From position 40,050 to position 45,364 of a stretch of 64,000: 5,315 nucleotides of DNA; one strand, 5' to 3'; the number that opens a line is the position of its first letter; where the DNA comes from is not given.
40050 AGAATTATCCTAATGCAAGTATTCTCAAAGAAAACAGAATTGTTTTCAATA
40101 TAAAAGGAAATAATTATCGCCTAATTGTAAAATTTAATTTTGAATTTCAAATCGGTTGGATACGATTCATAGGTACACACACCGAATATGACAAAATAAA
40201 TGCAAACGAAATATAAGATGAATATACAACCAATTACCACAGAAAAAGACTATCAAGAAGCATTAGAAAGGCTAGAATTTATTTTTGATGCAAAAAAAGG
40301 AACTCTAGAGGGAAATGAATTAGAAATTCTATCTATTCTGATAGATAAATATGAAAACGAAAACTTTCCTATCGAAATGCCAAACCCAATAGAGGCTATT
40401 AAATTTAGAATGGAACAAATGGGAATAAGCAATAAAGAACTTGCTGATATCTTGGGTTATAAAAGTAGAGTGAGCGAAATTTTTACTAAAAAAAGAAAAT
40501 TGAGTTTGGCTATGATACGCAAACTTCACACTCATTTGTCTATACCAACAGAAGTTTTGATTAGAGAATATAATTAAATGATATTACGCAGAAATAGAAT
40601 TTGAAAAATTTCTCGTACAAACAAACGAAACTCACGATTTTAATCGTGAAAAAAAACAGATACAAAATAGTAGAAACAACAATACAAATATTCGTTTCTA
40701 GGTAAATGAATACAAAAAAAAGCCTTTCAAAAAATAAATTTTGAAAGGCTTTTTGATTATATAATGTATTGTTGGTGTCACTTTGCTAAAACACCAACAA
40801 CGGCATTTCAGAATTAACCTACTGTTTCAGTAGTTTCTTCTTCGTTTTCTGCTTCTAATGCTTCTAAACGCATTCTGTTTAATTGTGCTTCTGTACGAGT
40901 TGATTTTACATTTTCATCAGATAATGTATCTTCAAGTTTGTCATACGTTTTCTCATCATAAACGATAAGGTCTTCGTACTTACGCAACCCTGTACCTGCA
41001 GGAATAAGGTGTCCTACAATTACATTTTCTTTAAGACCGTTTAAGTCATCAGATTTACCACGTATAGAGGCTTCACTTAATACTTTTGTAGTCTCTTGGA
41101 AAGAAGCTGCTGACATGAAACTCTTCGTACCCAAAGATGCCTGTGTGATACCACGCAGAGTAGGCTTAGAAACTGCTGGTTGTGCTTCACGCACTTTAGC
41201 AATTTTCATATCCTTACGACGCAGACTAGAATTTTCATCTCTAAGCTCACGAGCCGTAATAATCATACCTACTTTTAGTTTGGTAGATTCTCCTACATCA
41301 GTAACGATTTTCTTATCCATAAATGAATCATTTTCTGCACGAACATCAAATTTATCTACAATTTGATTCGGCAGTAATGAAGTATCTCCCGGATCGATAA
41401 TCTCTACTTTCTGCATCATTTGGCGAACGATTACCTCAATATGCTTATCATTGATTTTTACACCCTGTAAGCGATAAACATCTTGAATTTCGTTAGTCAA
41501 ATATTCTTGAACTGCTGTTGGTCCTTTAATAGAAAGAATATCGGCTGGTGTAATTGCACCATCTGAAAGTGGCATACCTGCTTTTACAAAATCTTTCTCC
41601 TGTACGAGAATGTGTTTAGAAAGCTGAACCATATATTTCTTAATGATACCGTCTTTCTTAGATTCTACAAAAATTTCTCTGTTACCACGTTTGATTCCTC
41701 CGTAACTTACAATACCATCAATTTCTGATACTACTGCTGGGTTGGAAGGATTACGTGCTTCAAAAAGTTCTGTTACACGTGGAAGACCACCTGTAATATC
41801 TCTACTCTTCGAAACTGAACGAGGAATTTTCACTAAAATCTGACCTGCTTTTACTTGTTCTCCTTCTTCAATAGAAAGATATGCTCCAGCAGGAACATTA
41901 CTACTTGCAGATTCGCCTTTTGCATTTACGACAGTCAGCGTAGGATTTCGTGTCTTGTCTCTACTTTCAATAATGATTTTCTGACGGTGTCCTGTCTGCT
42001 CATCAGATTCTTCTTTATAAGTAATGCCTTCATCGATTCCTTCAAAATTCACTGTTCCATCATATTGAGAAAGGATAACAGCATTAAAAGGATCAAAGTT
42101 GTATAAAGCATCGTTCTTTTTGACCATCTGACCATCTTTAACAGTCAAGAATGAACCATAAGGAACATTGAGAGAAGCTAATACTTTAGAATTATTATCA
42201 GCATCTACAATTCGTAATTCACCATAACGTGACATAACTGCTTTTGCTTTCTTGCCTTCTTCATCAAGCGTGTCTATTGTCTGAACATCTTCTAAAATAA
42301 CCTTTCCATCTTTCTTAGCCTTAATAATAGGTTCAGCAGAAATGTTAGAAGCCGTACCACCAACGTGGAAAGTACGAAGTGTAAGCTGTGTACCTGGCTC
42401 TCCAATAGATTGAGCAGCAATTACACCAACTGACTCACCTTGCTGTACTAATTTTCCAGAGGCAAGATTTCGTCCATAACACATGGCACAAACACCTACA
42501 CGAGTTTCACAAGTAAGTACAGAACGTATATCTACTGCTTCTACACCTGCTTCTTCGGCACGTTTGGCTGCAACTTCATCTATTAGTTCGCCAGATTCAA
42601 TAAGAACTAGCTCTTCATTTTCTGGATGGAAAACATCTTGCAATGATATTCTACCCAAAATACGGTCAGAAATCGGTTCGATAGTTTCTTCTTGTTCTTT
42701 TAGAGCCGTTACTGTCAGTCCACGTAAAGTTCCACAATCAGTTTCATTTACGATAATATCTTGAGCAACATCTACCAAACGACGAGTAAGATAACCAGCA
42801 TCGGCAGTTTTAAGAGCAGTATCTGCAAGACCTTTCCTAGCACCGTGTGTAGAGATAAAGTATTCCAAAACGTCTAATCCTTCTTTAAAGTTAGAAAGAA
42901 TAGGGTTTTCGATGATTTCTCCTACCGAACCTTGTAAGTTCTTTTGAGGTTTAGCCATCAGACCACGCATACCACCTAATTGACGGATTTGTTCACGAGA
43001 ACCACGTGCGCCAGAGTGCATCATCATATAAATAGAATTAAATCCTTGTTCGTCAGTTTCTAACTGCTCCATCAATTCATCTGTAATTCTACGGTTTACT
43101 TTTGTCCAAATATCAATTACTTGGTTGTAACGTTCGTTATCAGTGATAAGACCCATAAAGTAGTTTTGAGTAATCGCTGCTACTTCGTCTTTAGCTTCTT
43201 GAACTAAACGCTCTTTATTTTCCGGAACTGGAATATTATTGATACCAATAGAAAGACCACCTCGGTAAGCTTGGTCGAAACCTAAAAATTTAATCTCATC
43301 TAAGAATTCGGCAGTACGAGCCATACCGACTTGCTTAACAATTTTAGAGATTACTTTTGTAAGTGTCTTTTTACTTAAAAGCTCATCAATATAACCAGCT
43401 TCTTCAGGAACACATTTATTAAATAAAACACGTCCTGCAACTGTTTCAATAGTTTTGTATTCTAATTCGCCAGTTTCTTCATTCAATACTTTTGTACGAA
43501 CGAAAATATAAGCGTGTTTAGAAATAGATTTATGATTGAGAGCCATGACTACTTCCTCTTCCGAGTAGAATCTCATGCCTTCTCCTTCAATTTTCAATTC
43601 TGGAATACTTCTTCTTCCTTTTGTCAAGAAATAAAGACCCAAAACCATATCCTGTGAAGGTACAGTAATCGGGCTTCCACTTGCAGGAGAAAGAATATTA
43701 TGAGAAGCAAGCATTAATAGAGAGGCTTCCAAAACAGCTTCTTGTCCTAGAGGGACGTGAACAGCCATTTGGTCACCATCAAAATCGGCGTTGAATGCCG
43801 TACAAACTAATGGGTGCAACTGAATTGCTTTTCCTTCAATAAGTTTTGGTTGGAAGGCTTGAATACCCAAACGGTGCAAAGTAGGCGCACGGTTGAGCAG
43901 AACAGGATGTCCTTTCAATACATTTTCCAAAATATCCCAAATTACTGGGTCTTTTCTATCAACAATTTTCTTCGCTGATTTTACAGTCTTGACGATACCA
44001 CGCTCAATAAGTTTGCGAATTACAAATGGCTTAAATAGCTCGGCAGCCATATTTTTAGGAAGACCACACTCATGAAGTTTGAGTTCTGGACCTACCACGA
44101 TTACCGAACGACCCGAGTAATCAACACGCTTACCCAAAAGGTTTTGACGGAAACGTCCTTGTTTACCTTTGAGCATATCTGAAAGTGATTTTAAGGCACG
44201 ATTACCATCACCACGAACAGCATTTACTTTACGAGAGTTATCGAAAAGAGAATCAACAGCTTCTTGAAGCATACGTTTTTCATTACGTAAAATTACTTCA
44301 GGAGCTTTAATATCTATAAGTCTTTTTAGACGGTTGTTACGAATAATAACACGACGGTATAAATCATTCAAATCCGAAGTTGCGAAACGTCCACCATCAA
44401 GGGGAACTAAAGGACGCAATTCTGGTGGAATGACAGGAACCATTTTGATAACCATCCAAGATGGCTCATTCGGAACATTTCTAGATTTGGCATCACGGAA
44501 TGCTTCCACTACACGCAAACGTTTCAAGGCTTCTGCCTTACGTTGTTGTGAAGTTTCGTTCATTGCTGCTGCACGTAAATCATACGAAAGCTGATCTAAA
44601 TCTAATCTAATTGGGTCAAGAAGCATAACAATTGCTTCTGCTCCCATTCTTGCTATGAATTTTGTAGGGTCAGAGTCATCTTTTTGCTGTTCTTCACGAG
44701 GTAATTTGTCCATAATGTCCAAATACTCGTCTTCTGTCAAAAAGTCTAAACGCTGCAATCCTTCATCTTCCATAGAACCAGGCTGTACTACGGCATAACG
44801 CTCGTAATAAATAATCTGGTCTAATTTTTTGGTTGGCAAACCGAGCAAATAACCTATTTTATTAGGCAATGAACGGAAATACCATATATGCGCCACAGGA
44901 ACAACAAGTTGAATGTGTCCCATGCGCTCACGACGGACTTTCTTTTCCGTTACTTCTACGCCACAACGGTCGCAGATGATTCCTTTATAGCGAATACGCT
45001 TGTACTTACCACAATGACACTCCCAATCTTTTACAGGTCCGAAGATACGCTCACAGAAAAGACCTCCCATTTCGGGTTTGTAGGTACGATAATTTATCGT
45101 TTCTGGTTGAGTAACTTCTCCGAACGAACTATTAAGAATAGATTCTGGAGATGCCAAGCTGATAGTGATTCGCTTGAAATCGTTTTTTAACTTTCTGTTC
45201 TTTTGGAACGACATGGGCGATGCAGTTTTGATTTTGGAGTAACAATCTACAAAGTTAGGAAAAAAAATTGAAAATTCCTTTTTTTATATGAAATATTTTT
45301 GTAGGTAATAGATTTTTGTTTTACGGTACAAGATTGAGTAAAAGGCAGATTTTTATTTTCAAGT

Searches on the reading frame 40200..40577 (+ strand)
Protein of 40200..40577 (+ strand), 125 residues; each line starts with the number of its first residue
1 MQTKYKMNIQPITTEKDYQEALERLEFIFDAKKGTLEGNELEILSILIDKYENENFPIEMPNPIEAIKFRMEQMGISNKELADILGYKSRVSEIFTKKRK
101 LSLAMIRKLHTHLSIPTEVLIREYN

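Call 22: search_protein_families(library=ncbifam, proteins=[window:40200-40577:+], max_evalue=0.01)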
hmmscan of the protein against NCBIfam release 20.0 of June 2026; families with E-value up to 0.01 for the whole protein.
window:40200-40577:+ (125 aa): 1 family
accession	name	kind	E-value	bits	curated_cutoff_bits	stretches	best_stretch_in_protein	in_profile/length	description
TIGR02607.1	antidote_HigA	equivalog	0.0021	17.9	47.7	1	71-114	16-60/81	HigA family addiction module antitoxin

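Call 66: search_protein_families(library=pfam, proteins=[window:40200-40577:+], max_evalue=0.001)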
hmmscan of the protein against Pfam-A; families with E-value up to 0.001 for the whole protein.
window:40200-40577:+ (125 aa): 1 family
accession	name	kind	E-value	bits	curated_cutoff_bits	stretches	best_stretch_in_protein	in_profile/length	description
PF01381.28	HTH_3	-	1.2e-06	28.9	23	1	67-119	1-54/55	Helix-turn-helix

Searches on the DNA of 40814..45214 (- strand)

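Call 82: search_rna_families(sources=[L010, L003, L019, L025], threshold=gathering)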
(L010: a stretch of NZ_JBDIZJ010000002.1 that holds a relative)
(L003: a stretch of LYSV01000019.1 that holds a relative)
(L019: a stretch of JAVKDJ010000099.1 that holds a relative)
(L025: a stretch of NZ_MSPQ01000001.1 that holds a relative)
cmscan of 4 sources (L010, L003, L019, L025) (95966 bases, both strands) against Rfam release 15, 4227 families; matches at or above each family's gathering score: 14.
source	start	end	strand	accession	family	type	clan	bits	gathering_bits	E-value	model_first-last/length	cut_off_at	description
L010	1274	1346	+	RF00005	tRNA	Gene; tRNA;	CL00001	72.1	29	1.2e-13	1-71/71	no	tRNA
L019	1018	1089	+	RF00005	tRNA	Gene; tRNA;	CL00001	70.9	29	2.7e-13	1-71/71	no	tRNA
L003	258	329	+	RF00005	tRNA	Gene; tRNA;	CL00001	70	29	4.6e-13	1-71/71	no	tRNA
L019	930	1002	+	RF00005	tRNA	Gene; tRNA;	CL00001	69.6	29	6.1e-13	1-71/71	no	tRNA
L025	1393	1465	+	RF00005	tRNA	Gene; tRNA;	CL00001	68.3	29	1.4e-12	1-71/71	no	tRNA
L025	1506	1577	+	RF00005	tRNA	Gene; tRNA;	CL00001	68.2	29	1.5e-12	1-71/71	no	tRNA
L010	2895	2967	+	RF00005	tRNA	Gene; tRNA;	CL00001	68.1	29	1.5e-12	1-71/71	no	tRNA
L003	1796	1868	+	RF00005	tRNA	Gene; tRNA;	CL00001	68.1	29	1.6e-12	1-71/71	no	tRNA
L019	2910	2982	+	RF00005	tRNA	Gene; tRNA;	CL00001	68.1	29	1.5e-12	1-71/71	no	tRNA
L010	1458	1529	+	RF00005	tRNA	Gene; tRNA;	CL00001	65.9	29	6.1e-12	1-71/71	no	tRNA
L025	2938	3008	+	RF00005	tRNA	Gene; tRNA;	CL00001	64.8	29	1.3e-11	1-71/71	no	tRNA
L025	1240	1322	+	RF00005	tRNA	Gene; tRNA;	CL00001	56.4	29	2.6e-09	1-71/71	no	tRNA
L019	826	908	+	RF00005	tRNA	Gene; tRNA;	CL00001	55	29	6.4e-09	1-71/71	no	tRNA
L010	1118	1200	+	RF00005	tRNA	Gene; tRNA;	CL00001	54.4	29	9.2e-09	1-71/71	no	tRNA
